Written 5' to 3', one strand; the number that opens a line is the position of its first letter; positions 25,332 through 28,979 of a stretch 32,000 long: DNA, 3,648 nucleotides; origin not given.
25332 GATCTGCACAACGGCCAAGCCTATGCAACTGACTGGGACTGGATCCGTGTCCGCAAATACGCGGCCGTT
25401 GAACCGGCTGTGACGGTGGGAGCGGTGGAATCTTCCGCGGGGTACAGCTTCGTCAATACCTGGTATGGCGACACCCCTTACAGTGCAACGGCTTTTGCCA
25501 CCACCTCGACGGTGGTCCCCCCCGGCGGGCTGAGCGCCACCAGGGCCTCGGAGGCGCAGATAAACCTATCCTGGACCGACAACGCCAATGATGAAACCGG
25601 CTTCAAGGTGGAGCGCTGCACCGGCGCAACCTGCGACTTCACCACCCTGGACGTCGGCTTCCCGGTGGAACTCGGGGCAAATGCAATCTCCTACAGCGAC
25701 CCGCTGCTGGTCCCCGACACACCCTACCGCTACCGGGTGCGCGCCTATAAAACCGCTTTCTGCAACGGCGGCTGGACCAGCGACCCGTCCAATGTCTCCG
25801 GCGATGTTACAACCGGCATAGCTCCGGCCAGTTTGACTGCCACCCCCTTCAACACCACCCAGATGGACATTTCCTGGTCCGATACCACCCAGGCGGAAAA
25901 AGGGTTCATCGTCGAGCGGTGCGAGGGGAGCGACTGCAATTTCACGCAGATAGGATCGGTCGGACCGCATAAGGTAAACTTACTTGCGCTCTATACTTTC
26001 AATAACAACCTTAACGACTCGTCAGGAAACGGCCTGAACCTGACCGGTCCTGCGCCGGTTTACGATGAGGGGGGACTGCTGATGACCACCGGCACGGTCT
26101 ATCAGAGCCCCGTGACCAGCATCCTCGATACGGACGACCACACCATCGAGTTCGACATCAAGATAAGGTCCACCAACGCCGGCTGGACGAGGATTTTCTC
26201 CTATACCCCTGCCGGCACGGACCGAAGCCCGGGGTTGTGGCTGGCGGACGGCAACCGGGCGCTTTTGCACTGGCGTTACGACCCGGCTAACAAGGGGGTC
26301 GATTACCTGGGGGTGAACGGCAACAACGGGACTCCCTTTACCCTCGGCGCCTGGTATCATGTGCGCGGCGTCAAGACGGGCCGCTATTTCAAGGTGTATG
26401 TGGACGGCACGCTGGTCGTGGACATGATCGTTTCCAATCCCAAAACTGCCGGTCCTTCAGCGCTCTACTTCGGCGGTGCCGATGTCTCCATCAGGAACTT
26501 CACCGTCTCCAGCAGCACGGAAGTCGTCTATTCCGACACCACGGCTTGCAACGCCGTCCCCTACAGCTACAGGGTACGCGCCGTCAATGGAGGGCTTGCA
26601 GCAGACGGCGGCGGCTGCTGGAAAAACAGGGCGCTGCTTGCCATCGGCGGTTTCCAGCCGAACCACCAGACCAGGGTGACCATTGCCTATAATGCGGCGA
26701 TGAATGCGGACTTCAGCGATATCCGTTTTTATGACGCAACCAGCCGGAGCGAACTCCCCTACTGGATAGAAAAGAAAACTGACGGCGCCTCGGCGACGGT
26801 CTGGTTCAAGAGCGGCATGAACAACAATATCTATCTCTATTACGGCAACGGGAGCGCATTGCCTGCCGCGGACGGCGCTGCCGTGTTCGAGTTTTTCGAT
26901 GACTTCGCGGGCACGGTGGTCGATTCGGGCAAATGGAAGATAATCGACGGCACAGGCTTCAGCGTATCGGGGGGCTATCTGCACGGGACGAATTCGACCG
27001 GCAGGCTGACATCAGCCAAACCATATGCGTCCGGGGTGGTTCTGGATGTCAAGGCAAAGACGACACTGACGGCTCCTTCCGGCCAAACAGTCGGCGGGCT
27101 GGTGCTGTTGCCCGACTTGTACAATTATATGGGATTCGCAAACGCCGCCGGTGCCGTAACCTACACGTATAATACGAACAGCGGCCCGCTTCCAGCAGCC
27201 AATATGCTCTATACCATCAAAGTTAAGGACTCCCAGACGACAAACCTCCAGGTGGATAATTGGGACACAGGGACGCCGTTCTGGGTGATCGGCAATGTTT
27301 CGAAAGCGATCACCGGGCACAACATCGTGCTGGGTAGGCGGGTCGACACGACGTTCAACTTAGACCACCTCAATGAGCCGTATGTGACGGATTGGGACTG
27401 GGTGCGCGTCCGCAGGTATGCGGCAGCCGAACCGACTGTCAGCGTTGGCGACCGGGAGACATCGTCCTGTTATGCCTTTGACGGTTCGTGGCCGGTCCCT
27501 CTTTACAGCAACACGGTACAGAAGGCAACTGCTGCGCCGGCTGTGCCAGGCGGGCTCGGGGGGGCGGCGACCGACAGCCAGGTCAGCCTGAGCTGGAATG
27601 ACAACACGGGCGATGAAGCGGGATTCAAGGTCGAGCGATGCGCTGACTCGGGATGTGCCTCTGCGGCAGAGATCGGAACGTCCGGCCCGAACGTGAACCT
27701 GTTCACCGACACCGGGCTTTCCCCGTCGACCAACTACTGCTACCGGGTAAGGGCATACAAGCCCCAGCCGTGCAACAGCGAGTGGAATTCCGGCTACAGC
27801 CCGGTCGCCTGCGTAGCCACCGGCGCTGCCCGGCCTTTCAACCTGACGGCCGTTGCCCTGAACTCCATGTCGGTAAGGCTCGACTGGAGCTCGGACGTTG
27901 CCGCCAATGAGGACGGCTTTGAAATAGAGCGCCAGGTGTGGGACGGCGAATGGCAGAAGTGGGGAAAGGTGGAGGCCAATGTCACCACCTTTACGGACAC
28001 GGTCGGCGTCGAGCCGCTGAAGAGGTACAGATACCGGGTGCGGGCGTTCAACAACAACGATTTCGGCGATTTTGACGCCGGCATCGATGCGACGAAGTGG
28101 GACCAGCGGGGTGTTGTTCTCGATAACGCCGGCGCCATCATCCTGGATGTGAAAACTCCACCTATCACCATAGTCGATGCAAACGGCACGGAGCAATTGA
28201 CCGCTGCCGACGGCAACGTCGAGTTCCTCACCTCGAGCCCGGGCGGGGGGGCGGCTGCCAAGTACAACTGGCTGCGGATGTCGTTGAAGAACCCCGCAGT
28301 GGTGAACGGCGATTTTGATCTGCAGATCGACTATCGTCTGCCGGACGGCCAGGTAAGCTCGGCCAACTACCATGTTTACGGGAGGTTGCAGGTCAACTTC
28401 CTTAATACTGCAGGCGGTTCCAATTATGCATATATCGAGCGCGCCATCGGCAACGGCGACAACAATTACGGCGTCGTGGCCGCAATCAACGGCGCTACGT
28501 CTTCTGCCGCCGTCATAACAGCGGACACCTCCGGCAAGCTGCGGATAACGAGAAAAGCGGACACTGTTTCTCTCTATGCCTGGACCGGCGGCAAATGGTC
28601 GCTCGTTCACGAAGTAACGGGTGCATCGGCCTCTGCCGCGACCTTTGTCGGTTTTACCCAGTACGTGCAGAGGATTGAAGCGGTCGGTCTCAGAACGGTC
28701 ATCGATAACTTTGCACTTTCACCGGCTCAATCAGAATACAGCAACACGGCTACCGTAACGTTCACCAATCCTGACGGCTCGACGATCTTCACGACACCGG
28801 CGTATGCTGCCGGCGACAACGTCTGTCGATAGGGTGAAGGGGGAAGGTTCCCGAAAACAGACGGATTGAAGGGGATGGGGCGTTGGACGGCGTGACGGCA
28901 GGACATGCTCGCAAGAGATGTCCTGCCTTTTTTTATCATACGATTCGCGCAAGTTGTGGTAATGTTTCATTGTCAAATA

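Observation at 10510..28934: Two-gene operon pairing a ~35-heme secreted cytochrome with a ~4415-aa propeller/FN3/DUF2341/LamG surface protein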

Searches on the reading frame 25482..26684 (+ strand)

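Call 44: search_protein_families(library=pfam, proteins=[window:25482-26684:+], max_evalue=0.01)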
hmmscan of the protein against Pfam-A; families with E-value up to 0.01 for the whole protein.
window:25482-26684:+ (401 aa): 3 families
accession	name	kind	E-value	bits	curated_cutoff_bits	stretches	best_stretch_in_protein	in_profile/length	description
PF13385.13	Laminin_G_3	-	1e-09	39.2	27.6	1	208-340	8-131/151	Concanavalin A-like lectin/glucanases superfamily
PF00041.27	fn3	-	9.7e-09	35.8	25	1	13-92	2-72/84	Fibronectin type III domain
PF06439.18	3keto-disac_hyd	-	0.00027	21.5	26.8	1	244-342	80-186/187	3-keto-disaccharide hydrolase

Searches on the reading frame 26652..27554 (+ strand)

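Call 44: search_protein_families(library=pfam, proteins=[window:26652-27554:+], max_evalue=0.01)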
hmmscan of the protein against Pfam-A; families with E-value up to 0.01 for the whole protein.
window:26652-27554:+ (301 aa): 1 family
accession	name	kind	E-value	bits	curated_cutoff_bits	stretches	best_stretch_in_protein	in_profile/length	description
PF10102.14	DUF2341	-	4.8e-25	88.3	23.4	1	20-97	1-83/84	Domain of unknown function (DUF2341)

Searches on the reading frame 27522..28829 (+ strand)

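Call 44: search_protein_families(library=pfam, proteins=[window:27522-28829:+], max_evalue=0.01)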
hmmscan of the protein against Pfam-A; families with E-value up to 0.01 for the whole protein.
window:27522-28829:+ (436 aa): 2 families
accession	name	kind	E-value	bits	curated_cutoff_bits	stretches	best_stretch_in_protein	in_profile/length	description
PF00041.27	fn3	-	3.5e-12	46.8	25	2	104-182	2-75/84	Fibronectin type III domain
PF07622.18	DUF1583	-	0.0069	16.1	22.9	0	331-372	164-207/256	Protein of unknown function (DUF1583) C domain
